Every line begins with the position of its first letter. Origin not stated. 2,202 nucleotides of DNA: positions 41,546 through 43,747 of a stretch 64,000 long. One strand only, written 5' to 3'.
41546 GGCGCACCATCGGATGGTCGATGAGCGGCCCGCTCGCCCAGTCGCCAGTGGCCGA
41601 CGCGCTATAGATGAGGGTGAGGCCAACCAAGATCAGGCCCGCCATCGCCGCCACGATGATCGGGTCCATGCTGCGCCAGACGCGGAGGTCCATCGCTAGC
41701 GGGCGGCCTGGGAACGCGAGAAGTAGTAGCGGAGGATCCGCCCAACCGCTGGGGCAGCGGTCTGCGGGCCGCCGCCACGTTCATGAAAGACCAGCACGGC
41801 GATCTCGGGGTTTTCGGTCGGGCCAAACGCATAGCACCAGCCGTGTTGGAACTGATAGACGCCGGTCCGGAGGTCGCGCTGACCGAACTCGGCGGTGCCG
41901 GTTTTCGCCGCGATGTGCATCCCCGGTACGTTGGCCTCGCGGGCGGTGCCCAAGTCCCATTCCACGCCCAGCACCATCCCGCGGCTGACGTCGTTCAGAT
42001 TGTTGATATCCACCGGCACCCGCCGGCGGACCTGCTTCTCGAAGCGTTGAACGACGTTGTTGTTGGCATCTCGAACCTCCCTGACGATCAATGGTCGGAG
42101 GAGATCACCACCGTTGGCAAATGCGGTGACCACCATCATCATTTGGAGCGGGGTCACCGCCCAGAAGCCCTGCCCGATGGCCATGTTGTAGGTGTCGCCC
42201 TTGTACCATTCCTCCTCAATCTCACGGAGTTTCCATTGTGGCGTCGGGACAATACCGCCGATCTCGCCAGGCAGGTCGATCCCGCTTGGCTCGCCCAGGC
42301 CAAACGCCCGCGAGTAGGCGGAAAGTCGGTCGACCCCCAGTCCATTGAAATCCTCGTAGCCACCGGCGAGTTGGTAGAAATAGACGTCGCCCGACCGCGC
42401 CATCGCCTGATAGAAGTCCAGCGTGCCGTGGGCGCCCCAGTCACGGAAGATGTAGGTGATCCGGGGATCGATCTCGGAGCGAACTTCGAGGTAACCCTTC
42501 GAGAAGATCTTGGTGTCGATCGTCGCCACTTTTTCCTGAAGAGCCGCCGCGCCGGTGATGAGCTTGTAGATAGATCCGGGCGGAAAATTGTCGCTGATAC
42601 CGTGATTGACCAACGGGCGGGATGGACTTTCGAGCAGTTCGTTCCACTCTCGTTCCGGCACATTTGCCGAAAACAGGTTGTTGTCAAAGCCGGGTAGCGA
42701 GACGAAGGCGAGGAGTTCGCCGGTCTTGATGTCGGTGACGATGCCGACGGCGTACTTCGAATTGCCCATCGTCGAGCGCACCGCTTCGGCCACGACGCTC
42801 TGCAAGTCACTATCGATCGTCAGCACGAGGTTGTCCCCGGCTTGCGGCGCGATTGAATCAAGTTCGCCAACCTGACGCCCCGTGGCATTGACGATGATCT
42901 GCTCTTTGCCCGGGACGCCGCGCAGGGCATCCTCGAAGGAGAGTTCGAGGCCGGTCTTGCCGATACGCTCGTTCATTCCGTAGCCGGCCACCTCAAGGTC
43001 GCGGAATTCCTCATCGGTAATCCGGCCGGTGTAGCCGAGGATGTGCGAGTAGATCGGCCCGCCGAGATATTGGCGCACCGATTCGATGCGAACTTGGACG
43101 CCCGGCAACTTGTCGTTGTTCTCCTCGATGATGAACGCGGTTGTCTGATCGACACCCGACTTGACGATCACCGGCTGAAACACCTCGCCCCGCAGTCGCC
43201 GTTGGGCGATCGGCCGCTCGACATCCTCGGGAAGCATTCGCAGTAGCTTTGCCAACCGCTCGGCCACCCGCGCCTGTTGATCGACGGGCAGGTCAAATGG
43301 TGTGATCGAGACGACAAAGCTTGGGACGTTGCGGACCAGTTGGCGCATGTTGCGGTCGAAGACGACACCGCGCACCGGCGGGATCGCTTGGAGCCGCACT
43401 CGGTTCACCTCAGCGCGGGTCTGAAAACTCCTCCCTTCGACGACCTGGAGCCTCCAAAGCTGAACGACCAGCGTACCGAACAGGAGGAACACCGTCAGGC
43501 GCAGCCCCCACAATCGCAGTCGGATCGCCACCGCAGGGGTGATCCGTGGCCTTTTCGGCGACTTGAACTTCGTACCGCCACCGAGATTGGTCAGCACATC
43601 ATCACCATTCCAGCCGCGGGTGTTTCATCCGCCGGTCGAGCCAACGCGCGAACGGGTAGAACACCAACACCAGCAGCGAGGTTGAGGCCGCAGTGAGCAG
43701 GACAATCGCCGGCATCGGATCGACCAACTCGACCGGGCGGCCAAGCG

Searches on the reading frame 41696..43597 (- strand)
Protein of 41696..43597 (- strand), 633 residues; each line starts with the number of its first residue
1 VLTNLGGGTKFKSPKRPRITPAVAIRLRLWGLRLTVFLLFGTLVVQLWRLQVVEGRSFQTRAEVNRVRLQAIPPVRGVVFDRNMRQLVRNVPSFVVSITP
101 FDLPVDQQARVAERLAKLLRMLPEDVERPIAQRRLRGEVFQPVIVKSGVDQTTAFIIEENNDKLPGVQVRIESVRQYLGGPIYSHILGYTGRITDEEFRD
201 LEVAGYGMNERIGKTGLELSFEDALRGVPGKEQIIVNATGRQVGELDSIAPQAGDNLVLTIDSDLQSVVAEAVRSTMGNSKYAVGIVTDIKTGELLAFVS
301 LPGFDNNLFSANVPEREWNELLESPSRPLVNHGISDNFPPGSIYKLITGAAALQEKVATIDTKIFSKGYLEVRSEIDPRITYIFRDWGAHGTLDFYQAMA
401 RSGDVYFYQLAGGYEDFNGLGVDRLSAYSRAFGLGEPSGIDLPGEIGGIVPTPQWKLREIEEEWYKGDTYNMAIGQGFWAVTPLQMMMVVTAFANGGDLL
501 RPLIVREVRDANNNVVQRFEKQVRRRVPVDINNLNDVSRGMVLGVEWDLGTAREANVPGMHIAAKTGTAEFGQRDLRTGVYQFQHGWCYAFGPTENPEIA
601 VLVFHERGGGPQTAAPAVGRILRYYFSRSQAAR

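Call 68: search_protein_families(library=pfam, proteins=[window:41696-43597:-], max_evalue=0.0001)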
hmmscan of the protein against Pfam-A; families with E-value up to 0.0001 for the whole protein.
window:41696-43597:- (633 aa): 2 families
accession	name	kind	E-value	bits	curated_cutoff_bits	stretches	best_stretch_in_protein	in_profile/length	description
PF00905.27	Transpeptidase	-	5.4e-54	183.9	22.1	1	286-621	4-297/299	Penicillin binding protein transpeptidase domain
PF03717.20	PBP_dimer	-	3.2e-40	138.9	24.4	1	72-246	2-179/180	Penicillin-binding Protein dimerisation domain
